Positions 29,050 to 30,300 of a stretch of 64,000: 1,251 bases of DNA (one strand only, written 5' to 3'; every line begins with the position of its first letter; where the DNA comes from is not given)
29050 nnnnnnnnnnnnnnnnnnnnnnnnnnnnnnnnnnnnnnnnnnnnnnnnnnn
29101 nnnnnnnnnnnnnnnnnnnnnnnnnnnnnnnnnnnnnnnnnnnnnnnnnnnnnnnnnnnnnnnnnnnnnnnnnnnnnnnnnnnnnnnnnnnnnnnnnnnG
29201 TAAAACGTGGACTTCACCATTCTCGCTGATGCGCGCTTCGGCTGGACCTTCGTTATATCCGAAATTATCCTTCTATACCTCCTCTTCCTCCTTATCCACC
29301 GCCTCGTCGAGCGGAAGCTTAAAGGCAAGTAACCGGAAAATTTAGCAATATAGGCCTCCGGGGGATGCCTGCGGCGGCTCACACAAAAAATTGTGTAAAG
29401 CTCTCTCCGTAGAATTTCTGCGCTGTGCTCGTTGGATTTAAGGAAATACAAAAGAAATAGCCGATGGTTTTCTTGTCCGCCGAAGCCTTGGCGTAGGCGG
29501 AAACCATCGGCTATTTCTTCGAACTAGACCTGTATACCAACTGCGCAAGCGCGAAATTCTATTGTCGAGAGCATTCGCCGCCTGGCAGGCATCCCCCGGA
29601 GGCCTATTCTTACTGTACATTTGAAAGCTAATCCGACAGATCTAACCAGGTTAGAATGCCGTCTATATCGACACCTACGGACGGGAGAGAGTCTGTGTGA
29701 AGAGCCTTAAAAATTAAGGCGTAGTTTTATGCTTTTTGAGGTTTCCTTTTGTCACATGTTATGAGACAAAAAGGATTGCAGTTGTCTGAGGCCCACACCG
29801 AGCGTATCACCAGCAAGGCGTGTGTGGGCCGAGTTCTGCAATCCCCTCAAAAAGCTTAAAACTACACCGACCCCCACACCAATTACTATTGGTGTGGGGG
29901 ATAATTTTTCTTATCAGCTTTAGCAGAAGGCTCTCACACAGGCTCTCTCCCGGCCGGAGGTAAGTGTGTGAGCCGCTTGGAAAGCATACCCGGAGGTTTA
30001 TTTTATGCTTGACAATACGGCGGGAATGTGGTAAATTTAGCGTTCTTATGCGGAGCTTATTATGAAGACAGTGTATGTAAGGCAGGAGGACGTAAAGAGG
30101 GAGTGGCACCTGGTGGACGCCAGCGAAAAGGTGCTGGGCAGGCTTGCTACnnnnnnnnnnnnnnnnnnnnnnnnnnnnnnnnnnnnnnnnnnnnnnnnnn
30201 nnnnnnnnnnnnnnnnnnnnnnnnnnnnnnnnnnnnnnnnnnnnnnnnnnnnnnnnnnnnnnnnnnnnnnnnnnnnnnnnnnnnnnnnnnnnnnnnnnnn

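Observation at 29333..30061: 730-bp non-coding stretch upstream of rplM made almost entirely of nested hairpin elements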

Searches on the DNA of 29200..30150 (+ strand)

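Call 6: search_rna_families(source=window, start=29200, end=30150, threshold=evalue, max_evalue=10)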
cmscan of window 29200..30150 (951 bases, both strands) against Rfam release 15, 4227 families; matches with E-value up to 10: 14.
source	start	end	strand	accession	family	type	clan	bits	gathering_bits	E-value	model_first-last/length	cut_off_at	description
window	29452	29519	+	RF03769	mir-3913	Gene; miRNA;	-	28.5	100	0.0028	17-84/100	no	mir-3913 microRNA precursor family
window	29452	29519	-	RF03769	mir-3913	Gene; miRNA;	-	21.3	100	0.22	17-84/100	no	mir-3913 microRNA precursor family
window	29433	29522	+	RF02074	STnc240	Gene; sRNA;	-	20.2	55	3.8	1-77/77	no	Enterobacterial sRNA STnc240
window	29856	29908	-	RF03751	mir-7445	Gene; miRNA;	-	19.9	79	1.7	1-60/60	no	mir-7445 microRNA precursor family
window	29449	29545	-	RF02074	STnc240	Gene; sRNA;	-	19.3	55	5.8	1-77/77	no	Enterobacterial sRNA STnc240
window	29443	29519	+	RF04352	Plastid-psbA-4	Cis-reg;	CL00153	17.2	56.8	8.1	1-61/61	no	Plastid-psbA-4 3UTR RNA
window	29837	30020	-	RF03046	Pseudomonadales-1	Gene; sRNA;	-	15.2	68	0.63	1-164/164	no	Pseudomonadales-1 RNA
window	29432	29518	+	RF00322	SNORA31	Gene; snRNA; snoRNA; HACA-box;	-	14.9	40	8.9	1-130/130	no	Small nucleolar RNA SNORA31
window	29220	29252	+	RF04308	HCV_SL2531-SL2549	Cis-reg;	-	14.6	56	3.7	1-72/72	no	Hepatitis C virus stem-loop SL2531 and SL2549AU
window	29866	29906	-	RF01702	Cyano-2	Gene; sRNA;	-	14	40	0.68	35-75/204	no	Cyano-2 RNA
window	29790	29901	-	RF01405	STnc490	Gene; sRNA;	-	13.9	56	5.9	1-124/124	no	STnc490 Hfq binding RNA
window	29945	30150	+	RF02767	Ysr186_sR026_CsrC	Gene; sRNA;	CL00106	11.6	279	2.4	1-294/305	3'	Yersinia sRNA 186/sR026/CsrC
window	29591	29620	-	RF02166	PVT1_3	Gene; lncRNA;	-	11.4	45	2.9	66-95/95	no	Pvt1 oncogene conserved region 3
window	29850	29897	+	RF00023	tmRNA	Gene;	CL00001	6.3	47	4.1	95-140/374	no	transfer-messenger RNA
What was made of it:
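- On Known RNA families (Rfam 15, which would include ribosomal-protein leaders, ribozymes and group II introns): Only noise in 29200-30150 at E up to 10 (call 6).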

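Call 78: search_with_rna_model(model_id=R1, source=window, start=29600, end=30070, filters=off, max_evalue=10, show_alignments=2)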
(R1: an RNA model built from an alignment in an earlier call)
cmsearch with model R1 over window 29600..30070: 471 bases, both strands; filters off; matches with E-value up to 10: 13.
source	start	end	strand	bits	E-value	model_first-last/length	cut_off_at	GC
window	29674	29958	+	9.1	0.011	1-203/203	no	0.48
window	29868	29905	-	8.7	0.014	1-203/203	no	0.5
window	29705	29728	-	4.5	0.12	146-170/203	no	0.29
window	29926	29979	-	2.5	0.34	1-203/203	no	0.63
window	29740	29780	-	2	0.45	1-203/203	no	0.37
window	29787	29835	-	-0.9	2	1-203/203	no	0.63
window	29985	30002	-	-1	2.1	1-203/203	no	0.44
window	29631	29666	-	-1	2.1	1-203/203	no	0.44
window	29981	30002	+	-1.4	2.5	1-203/203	no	0.41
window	29636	29658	+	-2.1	3.8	1-203/203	no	0.39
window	30047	30061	-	-2.3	4.2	1-203/203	no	0.4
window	30025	30064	+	-3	6.1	1-203/203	no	0.35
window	29850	29857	-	-3.6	8.2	159-166/203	no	0.25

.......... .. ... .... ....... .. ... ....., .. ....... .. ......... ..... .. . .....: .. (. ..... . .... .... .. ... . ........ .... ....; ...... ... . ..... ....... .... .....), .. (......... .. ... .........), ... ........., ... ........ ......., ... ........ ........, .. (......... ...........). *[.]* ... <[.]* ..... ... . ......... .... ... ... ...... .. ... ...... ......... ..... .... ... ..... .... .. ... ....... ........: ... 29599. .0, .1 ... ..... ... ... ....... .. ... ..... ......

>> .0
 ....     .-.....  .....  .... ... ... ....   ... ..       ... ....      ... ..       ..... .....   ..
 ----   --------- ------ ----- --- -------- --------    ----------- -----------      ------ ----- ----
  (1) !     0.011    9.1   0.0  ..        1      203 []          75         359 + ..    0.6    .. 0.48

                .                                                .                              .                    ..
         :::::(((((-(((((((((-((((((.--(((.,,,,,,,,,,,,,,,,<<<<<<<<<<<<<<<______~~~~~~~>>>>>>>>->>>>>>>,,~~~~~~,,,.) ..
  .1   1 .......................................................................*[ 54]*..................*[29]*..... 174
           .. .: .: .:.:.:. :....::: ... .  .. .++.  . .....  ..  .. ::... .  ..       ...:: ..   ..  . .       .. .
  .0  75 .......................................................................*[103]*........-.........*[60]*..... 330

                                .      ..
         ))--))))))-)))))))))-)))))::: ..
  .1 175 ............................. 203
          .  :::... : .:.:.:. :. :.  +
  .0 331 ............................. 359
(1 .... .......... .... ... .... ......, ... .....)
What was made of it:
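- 29673..29961 (+): Element F, a composite. The outer hairpin frame F1 is 29673-29711 plus 29873-29961 and includes hairpin 29871-29900. The nested F2 module is 29712-29872. R1 gives only 9.1 bits, so F is not a family-1 member (call 78).
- On Family 1 (defined here, model R1): F does not qualify: 9.1 bits, E = 0.011 within only 471 nt (call 78).
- Tried and rejected: It shows only an architectural resemblance at 9.1 bits, so I do not claim it (call 78).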

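Call 81: search_dna_similar(query=window:29333-30061:+, collection=plasmids, mode=distant, max_evalue=0.001, max_rows=10)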
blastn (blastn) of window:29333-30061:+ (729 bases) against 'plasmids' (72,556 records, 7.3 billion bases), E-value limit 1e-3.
No match.

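Call 82: search_dna_similar(query=window:29333-30061:+, collection=phages, mode=distant, max_evalue=0.001, max_rows=10)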
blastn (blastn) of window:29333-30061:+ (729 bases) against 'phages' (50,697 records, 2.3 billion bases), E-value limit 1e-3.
No match.
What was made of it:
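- Tried and rejected: Plasmid and phage BLAST of the whole spacer: no match (calls 81, 82).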

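Call 86: build_rna_model(alignment_id=A4)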
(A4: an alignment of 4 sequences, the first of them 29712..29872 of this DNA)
Model R2 built from alignment A4 (4 sequences, 162 columns); structure: RNAalifold consensus.
model positions 140; base pairs 13; branch points 1; effective number of sequences 2.06; information 0.591 bits per position. Calibrated on 0.2 Mb of random sequence (short: E-values are rough).
structure used (alignment columns):
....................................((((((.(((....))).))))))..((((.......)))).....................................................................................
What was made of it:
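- Tried and rejected: It kept only 13 pairs from 3-4 sequences (call 86).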

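Call 87: search_with_rna_model(model_id=R2, sources=[window, L013, L014, L016, L019, L020, L021, L022, L023, L024, L026, L027, L028, L029, L030, L031, L033], max_evalue=1)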
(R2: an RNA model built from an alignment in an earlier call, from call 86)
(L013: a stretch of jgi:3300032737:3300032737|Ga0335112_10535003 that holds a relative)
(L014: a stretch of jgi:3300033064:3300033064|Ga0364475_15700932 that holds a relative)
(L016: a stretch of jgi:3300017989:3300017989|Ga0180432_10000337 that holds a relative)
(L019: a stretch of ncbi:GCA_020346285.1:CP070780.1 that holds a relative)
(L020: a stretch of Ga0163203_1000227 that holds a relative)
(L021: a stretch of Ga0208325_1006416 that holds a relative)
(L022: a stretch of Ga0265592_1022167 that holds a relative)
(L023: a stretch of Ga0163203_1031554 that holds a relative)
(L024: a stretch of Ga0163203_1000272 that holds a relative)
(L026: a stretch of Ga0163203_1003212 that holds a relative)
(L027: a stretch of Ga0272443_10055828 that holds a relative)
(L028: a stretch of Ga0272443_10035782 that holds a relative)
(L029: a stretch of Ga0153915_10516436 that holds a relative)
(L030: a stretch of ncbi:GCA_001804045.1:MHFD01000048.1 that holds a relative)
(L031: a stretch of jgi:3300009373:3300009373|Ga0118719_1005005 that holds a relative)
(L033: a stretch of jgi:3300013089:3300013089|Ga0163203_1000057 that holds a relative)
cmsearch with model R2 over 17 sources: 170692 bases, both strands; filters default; matches with E-value up to 1: 4.
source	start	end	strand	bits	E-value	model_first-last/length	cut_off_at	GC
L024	291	430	+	151.2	7.5e-25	1-140/140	no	0.41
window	29712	29872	+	135.4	5.5e-22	1-140/140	no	0.46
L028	2590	2727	-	131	3.4e-21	1-140/140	no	0.43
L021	2769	2872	+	85.2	6.5e-13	1-101/140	3'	0.42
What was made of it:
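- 29712..29872 (+): F2 module, a member of a separate branched-hairpin family. Other copies are L024 291-430 (151 bits, standing alone without F1), L028 2590-2727 on the - strand (131 bits) and the partial L021 2769-2872 (call 87).
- On F2 family (defined here, model R2): L024, L028 and L021 score 85-151 bits (call 87).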

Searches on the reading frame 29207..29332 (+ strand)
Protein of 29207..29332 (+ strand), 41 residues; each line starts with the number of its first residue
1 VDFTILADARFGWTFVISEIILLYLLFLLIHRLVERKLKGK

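Call 67: search_protein_families(library=pfam, proteins=[window:29207-29332:+], max_evalue=0.001)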
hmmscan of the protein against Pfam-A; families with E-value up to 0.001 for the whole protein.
window:29207-29332:+ (41 aa): 0 families
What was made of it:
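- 29207..29332 (+): Conserved 41-aa small ORF overlapping the end of the SNF transporter gene. It marks the left edge of the variable spacer. There is no Pfam hit (call 67).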

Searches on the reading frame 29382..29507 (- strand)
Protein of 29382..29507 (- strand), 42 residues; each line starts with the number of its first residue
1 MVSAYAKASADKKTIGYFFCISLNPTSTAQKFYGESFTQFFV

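Call 80: find_homologous_proteins(query=window:29382-29507:-, max_evalue=0.001)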
Query seq(42 aa) (42 aa): 1 proteins with E <= 0.001 among 1 candidates.
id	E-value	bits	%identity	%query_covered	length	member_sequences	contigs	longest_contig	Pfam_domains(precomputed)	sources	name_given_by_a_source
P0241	4.6e-20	86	100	100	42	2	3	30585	-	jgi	-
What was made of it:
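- Tried and rejected: Protein search with the 42-aa ORF called inside C, meant to fish out more copies: it found only itself (call 80).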
